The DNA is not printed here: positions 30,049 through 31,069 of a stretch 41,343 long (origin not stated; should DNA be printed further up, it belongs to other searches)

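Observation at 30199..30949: Methyltransferase locus encodes two full-length, same-strand, out-of-frame ORFs that both look like real proteins (starts 4 nt apart in ATGAATG)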

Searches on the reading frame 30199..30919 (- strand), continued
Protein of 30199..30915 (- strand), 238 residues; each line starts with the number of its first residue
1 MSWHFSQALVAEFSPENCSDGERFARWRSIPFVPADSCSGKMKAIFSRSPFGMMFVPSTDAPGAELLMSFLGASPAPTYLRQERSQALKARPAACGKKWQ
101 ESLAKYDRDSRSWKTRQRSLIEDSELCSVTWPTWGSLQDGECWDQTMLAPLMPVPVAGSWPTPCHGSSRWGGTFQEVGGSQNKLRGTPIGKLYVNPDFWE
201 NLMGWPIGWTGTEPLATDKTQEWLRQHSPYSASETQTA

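Call 35: search_solved_structures(query=A2, max_evalue=0.001, show_alignments=2)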
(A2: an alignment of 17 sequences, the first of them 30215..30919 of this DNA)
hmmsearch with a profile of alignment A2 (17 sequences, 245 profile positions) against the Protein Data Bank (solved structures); distinct sequences matched with E-value up to 0.001: 54.
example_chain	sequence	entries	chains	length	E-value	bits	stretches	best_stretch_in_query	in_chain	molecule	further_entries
1fjx_A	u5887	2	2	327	2e-19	73.2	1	5-169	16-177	HHAI DNA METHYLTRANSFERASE | MODIFICATION METHYLASE HHAI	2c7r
10mh_A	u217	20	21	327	2e-19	73.2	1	5-169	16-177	PROTEIN (CYTOSINE-SPECIFIC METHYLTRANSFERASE HHAI) | HaeIII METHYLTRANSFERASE | Modification methylase HhaI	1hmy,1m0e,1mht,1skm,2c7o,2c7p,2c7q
1svu_A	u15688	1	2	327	2e-19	73.2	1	5-168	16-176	Modification methylase HhaI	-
2uyh_A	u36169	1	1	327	3.3e-19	72.5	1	5-168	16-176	MODIFICATION METHYLASE HHAI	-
2i9k_A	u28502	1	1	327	3.7e-19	72.3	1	5-169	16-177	Modification methylase HhaI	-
2zcj_A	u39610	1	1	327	1.2e-18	70.7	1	5-169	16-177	Modification methylase HhaI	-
2z6u_A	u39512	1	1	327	2.1e-18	69.9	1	5-169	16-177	Modification methylase HhaI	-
2uz4_A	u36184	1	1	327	2.3e-18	69.8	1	5-169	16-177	MODIFICATION METHYLASE HHAI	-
2uyc_A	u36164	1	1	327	2.3e-18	69.8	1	5-169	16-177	MODIFICATION METHYLASE HHAI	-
2z6q_A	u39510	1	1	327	3.1e-18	69.3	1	5-169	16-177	Modification methylase HhaI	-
2z6a_A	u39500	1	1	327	7.9e-18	68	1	5-169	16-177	Modification methylase HhaI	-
1dct_A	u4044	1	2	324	1e-14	57.8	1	1-165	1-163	PROTEIN (MODIFICATION METHYLASE HAEIII)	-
3ubt_Y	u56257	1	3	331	4.8e-13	52.3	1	1-165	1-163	Modification methylase HaeIII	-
8c56_A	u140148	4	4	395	1.5e-11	47.5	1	55-180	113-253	Cytosine-specific methyltransferase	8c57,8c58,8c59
4dkj_A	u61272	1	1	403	1.5e-11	47.4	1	55-180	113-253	Cytosine-specific methyltransferase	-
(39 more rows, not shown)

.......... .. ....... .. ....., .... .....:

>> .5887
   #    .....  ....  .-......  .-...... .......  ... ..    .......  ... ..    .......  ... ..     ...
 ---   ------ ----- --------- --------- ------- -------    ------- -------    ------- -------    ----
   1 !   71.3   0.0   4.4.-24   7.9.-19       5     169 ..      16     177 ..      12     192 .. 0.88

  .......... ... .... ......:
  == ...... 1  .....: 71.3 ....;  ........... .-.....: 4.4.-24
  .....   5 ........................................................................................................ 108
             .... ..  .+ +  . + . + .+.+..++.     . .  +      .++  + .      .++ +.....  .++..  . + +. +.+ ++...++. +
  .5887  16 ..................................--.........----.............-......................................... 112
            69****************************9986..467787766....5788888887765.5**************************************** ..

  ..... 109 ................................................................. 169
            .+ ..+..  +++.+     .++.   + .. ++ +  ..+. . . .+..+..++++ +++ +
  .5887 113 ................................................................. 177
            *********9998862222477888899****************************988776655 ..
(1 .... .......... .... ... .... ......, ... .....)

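Call 44: find_homologous_proteins(query=window:30215-30919:-, max_evalue=0.00001)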
Query window:30215-30919:- (234 aa): 8000 proteins with E <= 0.00001 among 8000 candidates; the best 120 are listed.
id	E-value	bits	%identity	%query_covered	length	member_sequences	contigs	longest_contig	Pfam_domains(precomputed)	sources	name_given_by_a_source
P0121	2.5e-157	540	100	100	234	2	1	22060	PF00145.24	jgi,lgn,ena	-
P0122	1.9e-141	488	90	100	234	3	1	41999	PF00145.24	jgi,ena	-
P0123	2.9e-141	487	88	100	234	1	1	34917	PF00145.24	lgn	-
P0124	3.4e-141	487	88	100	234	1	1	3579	PF00145.24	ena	-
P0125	1.2e-140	485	88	100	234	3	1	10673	PF00145.24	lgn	-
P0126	3.8e-139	480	88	100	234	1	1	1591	PF00145.24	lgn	-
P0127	1.5e-138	478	86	100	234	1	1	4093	PF00145.24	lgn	-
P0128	2.1e-138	478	86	100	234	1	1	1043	PF00145.24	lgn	-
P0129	1.0e-137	476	86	100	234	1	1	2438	PF00145.24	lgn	-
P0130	1.3e-137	475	85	100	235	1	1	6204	PF00145.24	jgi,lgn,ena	-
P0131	1.7e-135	468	85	100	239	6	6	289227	PF00145.24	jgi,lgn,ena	-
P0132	2.4e-135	468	84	91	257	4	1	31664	PF00145.24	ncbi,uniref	ncbi:DNA cytosine methyltransferase [Pseudomonas protegens]|uniref:DNA cytosine methyltransferase n=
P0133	1.4e-132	459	84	100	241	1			PF00145.24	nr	nr:DNA cytosine methyltransferase [uncultured Pseudomonas sp.]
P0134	7.6e-131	453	85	100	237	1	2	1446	PF00145.24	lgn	-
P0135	9.7e-130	449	84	100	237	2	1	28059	PF00145.24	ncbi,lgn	ncbi:Modification methylase HhaI [compost metagenome]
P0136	1.6e-129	449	83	100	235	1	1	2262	PF00145.24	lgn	-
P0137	2.9e-126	438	81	99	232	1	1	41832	PF00145.24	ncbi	-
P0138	6.5e-126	437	80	100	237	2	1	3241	PF00145.24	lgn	-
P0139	1.8e-125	435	81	100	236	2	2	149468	PF00145.24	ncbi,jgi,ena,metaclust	metaclust:\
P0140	2.9e-124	431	79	100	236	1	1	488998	PF00145.24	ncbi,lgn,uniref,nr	ncbi:DNA cytosine methyltransferase [Pseudomonas sp. PDM16]|uniref:DNA cytosine methyltransferase n=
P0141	3.0e-124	431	80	100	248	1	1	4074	PF00145.24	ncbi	-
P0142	1.2e-123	429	79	100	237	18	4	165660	PF00145.24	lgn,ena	-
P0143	2.6e-123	428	80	100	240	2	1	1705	PF00145.24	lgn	-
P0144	4.6e-122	424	80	100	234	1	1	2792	PF00145.24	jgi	jgi:DNA (cytosine-5)-methyltransferase 1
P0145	2.8e-121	422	79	100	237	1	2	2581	PF00145.24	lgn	-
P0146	2.5e-120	419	76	91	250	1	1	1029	PF00145.24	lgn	-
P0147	1.1e-119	416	78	100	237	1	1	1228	PF00145.24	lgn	-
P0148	1.4e-119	416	80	100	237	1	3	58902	PF00145.24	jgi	jgi:DNA (cytosine-5)-methyltransferase 1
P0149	1.9e-119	416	77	100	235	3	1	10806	PF00145.24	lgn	-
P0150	6.1e-119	414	78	100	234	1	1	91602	PF00145.24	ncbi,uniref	ncbi:DNA cytosine methyltransferase [Herbaspirillum seropedicae]|uniref:DNA cytosine methyltransfera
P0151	4.4e-118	411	79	100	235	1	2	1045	PF00145.24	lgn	-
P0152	5.4e-118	411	77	99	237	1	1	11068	PF00145.24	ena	-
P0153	8.2e-118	410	79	100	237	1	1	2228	PF00145.24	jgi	jgi:DNA (cytosine-5)-methyltransferase 1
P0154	1.3e-117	410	79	100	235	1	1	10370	PF00145.24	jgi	jgi:DNA (cytosine-5)-methyltransferase 1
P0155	2.5e-116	405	76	100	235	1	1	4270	PF00145.24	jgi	jgi:DNA (cytosine-5)-methyltransferase 1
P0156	2.6e-116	405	76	100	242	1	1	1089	PF00145.24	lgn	-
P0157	4.8e-115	401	78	99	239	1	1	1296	PF00145.24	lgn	-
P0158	4.9e-115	401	89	83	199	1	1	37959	PF00145.24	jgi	jgi:DNA (cytosine-5)-methyltransferase 1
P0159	1.4e-114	400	76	100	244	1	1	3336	PF00145.24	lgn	-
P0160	1.5e-114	400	75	100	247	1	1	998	PF00145.24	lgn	-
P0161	3.9e-114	398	77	100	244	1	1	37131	PF00145.24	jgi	jgi:DNA (cytosine-5)-methyltransferase 1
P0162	8.8e-114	397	76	100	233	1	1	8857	PF00145.24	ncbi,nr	ncbi:MAG TPA: DNA cytosine methyltransferase [Massilia sp.]|nr:DNA cytosine methyltransferase [Massi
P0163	5.7e-113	394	75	91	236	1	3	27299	PF00145.24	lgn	-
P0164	9.5e-112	390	75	100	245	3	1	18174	PF00145.24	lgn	-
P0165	1.5e-111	390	72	100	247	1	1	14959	PF00145.24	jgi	-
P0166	1.5e-110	387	73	100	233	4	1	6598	PF00145.24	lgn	-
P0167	1.9e-110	386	72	100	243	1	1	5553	PF00145.24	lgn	-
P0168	1.0e-108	381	72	100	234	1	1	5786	PF00145.24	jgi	jgi:DNA (cytosine-5)-methyltransferase 1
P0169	4.2e-108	379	72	90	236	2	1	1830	PF00145.24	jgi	jgi:DNA (cytosine-5)-methyltransferase 1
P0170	9.4e-108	377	72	100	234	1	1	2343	PF00145.24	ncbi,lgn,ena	-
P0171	4.4e-107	375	73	100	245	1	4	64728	PF00145.24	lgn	-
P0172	7.5e-97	342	76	83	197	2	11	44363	PF00145.24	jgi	jgi:DNA (cytosine-5)-methyltransferase 1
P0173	1.3e-88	315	64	100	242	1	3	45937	PF00145.24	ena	-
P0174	4.9e-88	313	64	100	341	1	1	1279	PF00145.24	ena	-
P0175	2.0e-87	311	63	100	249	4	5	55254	PF00145.24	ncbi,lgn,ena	-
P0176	3.2e-87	310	60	91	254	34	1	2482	PF00145.24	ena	-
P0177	5.8e-87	309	80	70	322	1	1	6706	PF00145.24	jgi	jgi:DNA (cytosine-5)-methyltransferase 1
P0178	1.1e-86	308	58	100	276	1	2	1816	PF00145.24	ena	-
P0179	1.2e-86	308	62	99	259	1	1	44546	PF00145.24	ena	-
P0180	1.6e-86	308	78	70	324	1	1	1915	PF00145.24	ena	-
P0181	2.6e-86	307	62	100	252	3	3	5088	PF00145.24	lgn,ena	-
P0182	2.9e-86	307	55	91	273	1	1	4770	PF00145.24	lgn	-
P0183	3.9e-86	307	60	100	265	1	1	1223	PF00145.24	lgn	-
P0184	4.2e-86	306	58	100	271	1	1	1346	PF00145.24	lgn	-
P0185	4.8e-86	306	62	100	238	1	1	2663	PF00145.24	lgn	-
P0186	1.2e-85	305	58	100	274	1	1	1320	PF00145.24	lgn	-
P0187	1.5e-85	305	61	100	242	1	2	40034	PF00145.24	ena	-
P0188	2.1e-85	304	56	100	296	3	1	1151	PF00145.24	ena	-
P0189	2.2e-85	304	60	100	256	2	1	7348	PF00145.24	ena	-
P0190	2.8e-85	304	62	100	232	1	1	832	PF00145.24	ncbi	-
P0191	3.0e-85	304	62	100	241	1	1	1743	PF00145.24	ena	-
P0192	3.4e-85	303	62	100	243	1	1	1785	PF00145.24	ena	-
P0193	4.0e-85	303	63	100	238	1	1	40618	PF00145.24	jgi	jgi:DNA (cytosine-5)-methyltransferase 1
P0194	4.6e-85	303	79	60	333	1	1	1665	PF00145.24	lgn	-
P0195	5.5e-85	303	60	100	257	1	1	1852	PF00145.24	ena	-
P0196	6.0e-85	303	60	100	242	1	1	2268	PF00145.24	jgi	-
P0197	7.5e-85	302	58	100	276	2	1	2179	PF00145.24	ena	-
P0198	8.7e-85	302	59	100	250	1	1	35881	PF00145.24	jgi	jgi:DNA (cytosine-5)-methyltransferase 1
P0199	1.1e-84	302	57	100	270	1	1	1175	PF00145.24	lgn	-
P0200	1.4e-84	302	63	100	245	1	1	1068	PF00145.24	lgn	-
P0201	1.7e-84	301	58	99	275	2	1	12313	PF00145.24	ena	-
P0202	1.8e-84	301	61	100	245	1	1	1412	PF00145.24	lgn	-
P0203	2.7e-84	301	60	100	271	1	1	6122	PF00145.24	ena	-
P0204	4.4e-84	300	63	99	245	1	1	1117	PF00145.24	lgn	-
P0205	5.0e-84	300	61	100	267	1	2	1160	PF00145.24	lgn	-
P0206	5.5e-84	300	62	100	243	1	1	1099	PF00145.24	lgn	-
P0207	5.8e-84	299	61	100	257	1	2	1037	PF00145.24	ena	-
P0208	6.9e-84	299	56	100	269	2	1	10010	PF00145.24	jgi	-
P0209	7.1e-84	299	61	100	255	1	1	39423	PF00145.24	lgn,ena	-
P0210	7.6e-84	299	63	100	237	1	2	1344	PF00145.24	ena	-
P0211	9.2e-84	299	60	100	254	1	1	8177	PF00145.24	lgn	-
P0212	1.0e-83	299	64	99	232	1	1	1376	PF00145.24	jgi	-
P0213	1.1e-83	299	75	71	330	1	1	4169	PF00145.24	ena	-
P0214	1.3e-83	298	61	99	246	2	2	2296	PF00145.24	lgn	-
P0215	1.4e-83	298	61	100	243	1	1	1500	PF00145.24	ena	-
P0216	1.5e-83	298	61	100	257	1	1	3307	PF00145.24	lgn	-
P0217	1.6e-83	298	55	100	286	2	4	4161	PF00145.24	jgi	jgi:DNA (cytosine-5)-methyltransferase 1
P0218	1.7e-83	298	61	100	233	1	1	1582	PF00145.24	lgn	-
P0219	1.8e-83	298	59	100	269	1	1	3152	PF00145.24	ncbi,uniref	ncbi:DNA cytosine methyltransferase [uncultured Thiodictyon sp.]|uniref:DNA cytosine methyltransfera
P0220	2.0e-83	298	56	100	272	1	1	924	PF00145.24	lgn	-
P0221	2.0e-83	298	55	100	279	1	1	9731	PF00145.24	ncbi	-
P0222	2.2e-83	298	62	99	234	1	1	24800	PF00145.24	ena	-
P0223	2.7e-83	297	64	100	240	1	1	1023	PF00145.24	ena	-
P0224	2.8e-83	297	73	74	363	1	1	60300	PF00145.24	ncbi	-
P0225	2.8e-83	297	54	100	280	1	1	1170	PF00145.24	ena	-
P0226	2.8e-83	297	60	100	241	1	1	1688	PF00145.24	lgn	-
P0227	3.0e-83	297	54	100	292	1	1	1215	PF00145.24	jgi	-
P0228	3.4e-83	297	76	70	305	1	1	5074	PF00145.24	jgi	-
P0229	4.2e-83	297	61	100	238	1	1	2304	PF00145.24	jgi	jgi:DNA (cytosine-5)-methyltransferase 1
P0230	4.4e-83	297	77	69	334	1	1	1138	PF00145.24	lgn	-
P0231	4.7e-83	296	61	100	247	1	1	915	PF00145.24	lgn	-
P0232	4.8e-83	296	62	100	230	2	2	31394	PF00145.24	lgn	-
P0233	5.7e-83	296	55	100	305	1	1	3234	PF00145.24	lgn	-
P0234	5.7e-83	296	60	100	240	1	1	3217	PF00145.24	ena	-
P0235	6.2e-83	296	60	100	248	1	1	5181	PF00145.24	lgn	-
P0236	7.3e-83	296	52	100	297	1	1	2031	PF00145.24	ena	-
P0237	7.3e-83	296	57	100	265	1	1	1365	PF00145.24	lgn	-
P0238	8.8e-83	296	61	99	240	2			PF00145.24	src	-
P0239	9.3e-83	296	53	100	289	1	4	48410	PF00145.24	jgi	jgi:DNA (cytosine-5)-methyltransferase 1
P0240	9.5e-83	295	59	100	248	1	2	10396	PF00145.24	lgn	-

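Call 50: predict_structure(alignment_id=A3)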
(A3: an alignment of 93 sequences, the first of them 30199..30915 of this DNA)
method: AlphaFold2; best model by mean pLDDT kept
length: 238 residues; sequences in the alignment: 93
mean_pLDDT: 57.7   pTM: 0.28
mean pLDDT of the five models: 57.7, 55.0, 54.7, 54.0, 53.4
residues with pLDDT >= 90: 0; 70-90: 60; 50-70: 86; < 50: 92
segments of 3 or more residues with pLDDT < 50: 1-5, 13-38, 44-49, 57-60, 72-75, 77-98, 119-122, 147-157
pLDDT, mean of each block of 10 residues (from residue 1): 48 47 42 46 48 48 55 47 42 46 69 63 52 66 56 47 52 72 82 77 77 69 73 60
secondary structure, 60 per line:
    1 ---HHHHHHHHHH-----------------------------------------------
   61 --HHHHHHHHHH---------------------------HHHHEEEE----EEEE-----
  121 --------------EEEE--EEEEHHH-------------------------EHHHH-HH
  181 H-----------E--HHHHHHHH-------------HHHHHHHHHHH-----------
elements in order: H4-13 H63-72 H100-103 E104-107 E112-115 E135-138 E141-144 H174-177 H196-203 H217-227

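Call 54: fold_search(model_id=the predicted structure, library=pdb)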
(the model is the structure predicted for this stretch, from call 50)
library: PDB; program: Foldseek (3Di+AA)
matches with E <= 10: 3; with E <= 0.001: 0
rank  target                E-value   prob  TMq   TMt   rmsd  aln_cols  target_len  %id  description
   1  7fi9_B                7.9e+00  0.04  0.10  0.15   4.5        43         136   16  Crystal structure of human MICA mutants in complex with natural killer cell receptor NKG2D (released 2022-08-31)
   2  4leo_C                7.9e+00  0.03  0.07  0.03  11.1        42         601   10  Crystal structure of anti-HER3 Fab RG7116 in complex with the extracellular domains of human Her3 (ERBB3) (released 2013-07-10)
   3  9ya2_O                8.5e+00  0.01  0.07  0.08  78.8       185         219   18  Cryo-EM structure of intraconoidal microtubule 1 (ICMT1) from Toxoplasma gondii (8-nm repeat) (released 2025-12-03)

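Call 63: predict_structure(alignment_id=A4)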
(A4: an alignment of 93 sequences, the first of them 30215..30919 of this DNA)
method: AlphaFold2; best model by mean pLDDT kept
length: 234 residues; sequences in the alignment: 93
mean_pLDDT: 71.9   pTM: 0.71
mean pLDDT of the five models: 71.9, 71.8, 69.8, 68.3, 63.2
residues with pLDDT >= 90: 59; 70-90: 89; 50-70: 34; < 50: 52
segments of 3 or more residues with pLDDT < 50: 170-217
pLDDT, mean of each block of 10 residues (from residue 1): 77 77 89 86 89 74 78 73 50 71 90 90 88 93 89 83 72 37 34 29 41 48 89 91
secondary structure, 60 per line:
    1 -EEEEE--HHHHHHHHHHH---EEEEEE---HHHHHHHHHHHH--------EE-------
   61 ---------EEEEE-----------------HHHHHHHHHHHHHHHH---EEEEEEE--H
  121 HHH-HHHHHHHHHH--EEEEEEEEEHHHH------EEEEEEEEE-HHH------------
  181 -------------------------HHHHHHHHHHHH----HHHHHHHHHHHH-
elements in order: E2-6 H9-19 E23-28 H32-43 E70-74 H92-107 E111-117 H120-123 H125-134 E137-145 H146-149 E156-164 H206-217 H222-233

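Call 80: search_protein_families(library=pfam, proteins=[P0109, P0080, P0114, P0078, P0098], max_evalue=0.1)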
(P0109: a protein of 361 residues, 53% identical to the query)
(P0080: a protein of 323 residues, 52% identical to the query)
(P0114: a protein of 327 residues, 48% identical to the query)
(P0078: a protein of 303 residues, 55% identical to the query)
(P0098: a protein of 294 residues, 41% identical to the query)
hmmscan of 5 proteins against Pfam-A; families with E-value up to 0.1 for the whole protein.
P0109 (361 aa): 0 families

P0080 (323 aa): 0 families

P0114 (327 aa): 0 families

P0078 (303 aa): 0 families

P0098 (294 aa): 0 families

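Call 81: search_protein_families(library=padloc, proteins=[window:30199-30915:-, window:30215-30919:-, P0109], max_evalue=0.01)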
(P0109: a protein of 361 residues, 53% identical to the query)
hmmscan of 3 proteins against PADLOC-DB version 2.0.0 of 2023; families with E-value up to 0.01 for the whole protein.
window:30199-30915:- (238 aa): 0 families

window:30215-30919:- (234 aa): 50 families (the best 25 are shown)
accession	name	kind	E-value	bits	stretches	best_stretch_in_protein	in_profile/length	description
PDLC00026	DruM2|DruM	-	2.2e-27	94.5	1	3-163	7-167/336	DNA cytosine methylase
PDLC03272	MTase_II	-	1.5e-24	84.9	1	5-162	79-234/407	Type II methyltransferase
PDLC03718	oMTase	-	5e-24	83.2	1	3-161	5-158/362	orphan methyltransferase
PDLC03378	MTase_II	-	8.4e-24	82.5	1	2-162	4-166/344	Type II methyltransferase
PDLC03286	MTase_II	-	1.3e-19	68.7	1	1-162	1-167/185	Type II methyltransferase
PDLC03234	MTase_II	-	1.4e-19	68.6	1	2-164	6-175/375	Type II methyltransferase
PDLC00029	DruM2|DruM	-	4.1e-19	67.1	1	3-163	7-165/329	DNA cytosine methylase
PDLC00033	DruM2|DruM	-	9.7e-19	65.9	1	4-162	25-189/368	DNA cytosine methylase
PDLC03254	MTase_II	-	7.1e-18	63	1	4-162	6-159/367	Type II methyltransferase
PDLC03324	MTase_II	-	1e-16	58.8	1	4-162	9-168/408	Type II methyltransferase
PDLC00027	DruM2|DruM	-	5.3e-15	53.6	1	3-161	14-169/361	DNA cytosine methylase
PDLC03307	MTase_II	-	9e-15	52.8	1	1-123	1-117/382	Type II methyltransferase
PDLC03326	MTase_II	-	1.4e-14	52.1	1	4-162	8-174/412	Type II methyltransferase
PDLC03217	MTase_II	-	3.4e-14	50.2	1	52-162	70-183/703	Type II methyltransferase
PDLC00032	DruM2|DruM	-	1.1e-13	49.3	1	5-162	8-168/424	DNA cytosine methylase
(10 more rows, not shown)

P0109 (361 aa): 0 families
